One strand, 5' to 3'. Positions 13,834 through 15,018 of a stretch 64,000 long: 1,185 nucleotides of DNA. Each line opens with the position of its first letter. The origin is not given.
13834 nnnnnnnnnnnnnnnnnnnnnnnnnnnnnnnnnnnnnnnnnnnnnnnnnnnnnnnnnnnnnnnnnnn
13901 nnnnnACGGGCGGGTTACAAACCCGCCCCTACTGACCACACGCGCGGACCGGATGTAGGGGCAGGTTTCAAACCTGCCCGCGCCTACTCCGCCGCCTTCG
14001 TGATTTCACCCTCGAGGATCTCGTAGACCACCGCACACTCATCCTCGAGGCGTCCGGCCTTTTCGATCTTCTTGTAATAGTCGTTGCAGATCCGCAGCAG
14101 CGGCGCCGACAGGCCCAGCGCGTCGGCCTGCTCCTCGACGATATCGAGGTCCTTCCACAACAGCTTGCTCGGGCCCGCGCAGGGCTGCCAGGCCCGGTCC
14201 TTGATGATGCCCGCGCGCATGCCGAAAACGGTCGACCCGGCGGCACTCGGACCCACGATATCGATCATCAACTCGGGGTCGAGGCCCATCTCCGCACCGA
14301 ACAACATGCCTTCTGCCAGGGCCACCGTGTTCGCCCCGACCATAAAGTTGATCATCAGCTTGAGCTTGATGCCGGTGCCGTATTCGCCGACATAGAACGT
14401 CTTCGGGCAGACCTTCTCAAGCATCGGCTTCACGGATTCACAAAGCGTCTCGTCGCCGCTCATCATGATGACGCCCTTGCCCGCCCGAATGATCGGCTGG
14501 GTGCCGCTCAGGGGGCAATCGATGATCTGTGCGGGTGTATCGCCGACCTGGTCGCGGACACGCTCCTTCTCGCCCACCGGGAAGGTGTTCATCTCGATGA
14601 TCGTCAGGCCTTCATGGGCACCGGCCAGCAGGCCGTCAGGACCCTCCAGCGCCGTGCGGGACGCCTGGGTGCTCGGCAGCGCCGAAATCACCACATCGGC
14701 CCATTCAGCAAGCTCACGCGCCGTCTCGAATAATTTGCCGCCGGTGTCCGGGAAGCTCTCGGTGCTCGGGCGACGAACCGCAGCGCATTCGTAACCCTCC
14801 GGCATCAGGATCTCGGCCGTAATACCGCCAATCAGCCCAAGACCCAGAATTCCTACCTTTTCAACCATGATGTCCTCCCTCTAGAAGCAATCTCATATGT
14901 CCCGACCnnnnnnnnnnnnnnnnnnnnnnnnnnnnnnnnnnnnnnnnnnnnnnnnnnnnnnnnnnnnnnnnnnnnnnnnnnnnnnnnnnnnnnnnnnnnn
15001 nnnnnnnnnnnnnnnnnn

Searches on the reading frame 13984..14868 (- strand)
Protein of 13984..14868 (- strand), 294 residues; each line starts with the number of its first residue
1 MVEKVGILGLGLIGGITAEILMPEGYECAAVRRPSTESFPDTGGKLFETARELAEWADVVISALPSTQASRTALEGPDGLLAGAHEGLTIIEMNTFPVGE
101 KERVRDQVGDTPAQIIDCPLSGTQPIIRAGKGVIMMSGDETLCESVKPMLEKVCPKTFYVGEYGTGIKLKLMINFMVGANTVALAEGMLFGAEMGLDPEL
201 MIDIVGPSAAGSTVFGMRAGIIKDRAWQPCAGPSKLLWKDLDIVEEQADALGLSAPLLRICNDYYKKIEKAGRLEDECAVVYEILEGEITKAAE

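Call 89: search_protein_families(library=pfam, proteins=[window:13984-14868:-], max_evalue=0.00001)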
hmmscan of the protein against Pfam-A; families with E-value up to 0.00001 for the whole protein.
window:13984-14868:- (294 aa): 3 families
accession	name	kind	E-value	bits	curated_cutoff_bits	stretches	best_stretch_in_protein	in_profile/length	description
PF03446.21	NAD_binding_2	-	2.4e-23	83.3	21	1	4-161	1-161/161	NAD binding domain of 6-phosphogluconate dehydrogenase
PF14833.11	NAD_binding_11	-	2.3e-20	73.5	30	1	164-281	1-119/122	NAD-binding of NADP-dependent 3-hydroxyisobutyrate dehydrogenase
PF02826.25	2-Hacid_dh_C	-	7.8e-07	29.1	25.1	1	4-74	38-109/178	D-isomer specific 2-hydroxyacid dehydrogenase, NAD binding domain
